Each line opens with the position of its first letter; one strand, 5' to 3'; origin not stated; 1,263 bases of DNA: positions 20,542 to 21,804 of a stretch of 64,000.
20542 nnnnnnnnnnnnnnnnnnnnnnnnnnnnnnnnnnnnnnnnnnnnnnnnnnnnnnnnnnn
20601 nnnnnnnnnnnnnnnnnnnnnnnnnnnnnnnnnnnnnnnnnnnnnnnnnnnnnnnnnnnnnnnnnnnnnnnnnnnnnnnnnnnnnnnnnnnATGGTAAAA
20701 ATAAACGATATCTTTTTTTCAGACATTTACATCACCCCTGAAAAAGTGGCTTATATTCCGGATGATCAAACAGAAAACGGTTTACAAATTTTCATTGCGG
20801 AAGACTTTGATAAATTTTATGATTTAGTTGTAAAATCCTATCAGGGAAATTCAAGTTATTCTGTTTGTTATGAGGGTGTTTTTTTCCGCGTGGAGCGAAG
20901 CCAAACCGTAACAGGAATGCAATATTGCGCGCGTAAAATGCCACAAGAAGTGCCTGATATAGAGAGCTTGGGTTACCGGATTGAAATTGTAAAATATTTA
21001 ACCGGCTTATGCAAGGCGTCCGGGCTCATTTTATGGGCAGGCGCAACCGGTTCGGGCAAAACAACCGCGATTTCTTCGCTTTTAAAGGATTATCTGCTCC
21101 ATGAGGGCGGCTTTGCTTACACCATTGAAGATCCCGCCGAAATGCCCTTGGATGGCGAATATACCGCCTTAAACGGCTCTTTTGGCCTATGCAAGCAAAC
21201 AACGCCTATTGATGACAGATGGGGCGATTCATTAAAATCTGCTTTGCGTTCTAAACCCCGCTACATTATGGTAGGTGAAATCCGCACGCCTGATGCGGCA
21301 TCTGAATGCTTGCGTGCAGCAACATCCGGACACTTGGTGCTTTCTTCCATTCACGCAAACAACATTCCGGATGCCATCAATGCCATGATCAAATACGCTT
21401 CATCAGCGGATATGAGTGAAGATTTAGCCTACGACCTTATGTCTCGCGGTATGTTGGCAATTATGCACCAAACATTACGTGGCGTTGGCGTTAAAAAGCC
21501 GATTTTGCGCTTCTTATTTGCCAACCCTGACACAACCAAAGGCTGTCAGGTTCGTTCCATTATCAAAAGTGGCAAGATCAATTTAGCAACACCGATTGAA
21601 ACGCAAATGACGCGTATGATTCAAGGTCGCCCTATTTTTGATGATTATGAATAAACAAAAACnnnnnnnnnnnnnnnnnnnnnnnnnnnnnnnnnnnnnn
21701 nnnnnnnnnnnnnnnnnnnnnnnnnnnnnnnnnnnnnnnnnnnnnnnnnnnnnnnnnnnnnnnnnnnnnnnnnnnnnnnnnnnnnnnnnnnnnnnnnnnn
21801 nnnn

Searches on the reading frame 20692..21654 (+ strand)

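Call 9: search_protein_families(library=pfam, proteins=[window:20692-21654:+], max_evalue=1)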
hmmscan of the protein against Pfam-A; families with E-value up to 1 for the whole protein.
window:20692-21654:+ (320 aa): 13 families
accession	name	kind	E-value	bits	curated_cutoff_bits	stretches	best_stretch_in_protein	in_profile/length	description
PF00437.27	T2SSE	-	6.7e-28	97.8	24.9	1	65-262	94-277/370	Type II/IV secretion system protein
PF13481.12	AAA_25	-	0.0021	18.1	27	1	97-134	19-57/195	AAA domain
PF13191.12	AAA_16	-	0.006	17.5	32.6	1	111-217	25-136/167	AAA ATPase domain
PF20720.3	nSTAND3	-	0.039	14.1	27.2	1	109-150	16-56/155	Novel STAND NTPase 3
PF13401.12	AAA_22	-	0.061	14.1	27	1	111-166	6-60/130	AAA domain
PF01580.24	FtsK_SpoIIIE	-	0.077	12.9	24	1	112-131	41-60/221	FtsK/SpoIIIE family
PF01443.25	Viral_helicase1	-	0.083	13.1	21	1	115-137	3-22/228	Viral superfamily 1 RNA helicase core domain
PF00005.33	ABC_tran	-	0.12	13.4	25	1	113-174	14-71/137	ABC transporter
PF06414.18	Zeta_toxin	-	0.17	11.7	22.3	1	112-135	18-40/199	Zeta toxin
PF00865.23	Osteopontin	-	0.2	11.5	25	1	171-211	130-170/291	Osteopontin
PF13671.12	AAA_33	-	0.3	11.8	27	1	112-133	1-22/143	AAA domain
PF25199.1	nSTAND_NTPase5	-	0.3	11.3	34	0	112-148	43-79/145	Novel STAND NTPase 5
PF10412.15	TrwB_AAD_bind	-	0.32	10.3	20.5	1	113-133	18-38/387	Type IV secretion-system coupling protein DNA-binding domain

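Call 10: search_protein_families(library=padloc, proteins=[window:20692-21654:+], max_evalue=1)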
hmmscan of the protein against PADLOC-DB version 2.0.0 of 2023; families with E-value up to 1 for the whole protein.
window:20692-21654:+ (320 aa): 2 families
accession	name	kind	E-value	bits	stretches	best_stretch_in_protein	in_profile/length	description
PDLC04140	mad8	-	0.0059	14.2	1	111-150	28-67/314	mads_8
PDLC04547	PDC-M26A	-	0.075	9.5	1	96-130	318-352/724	-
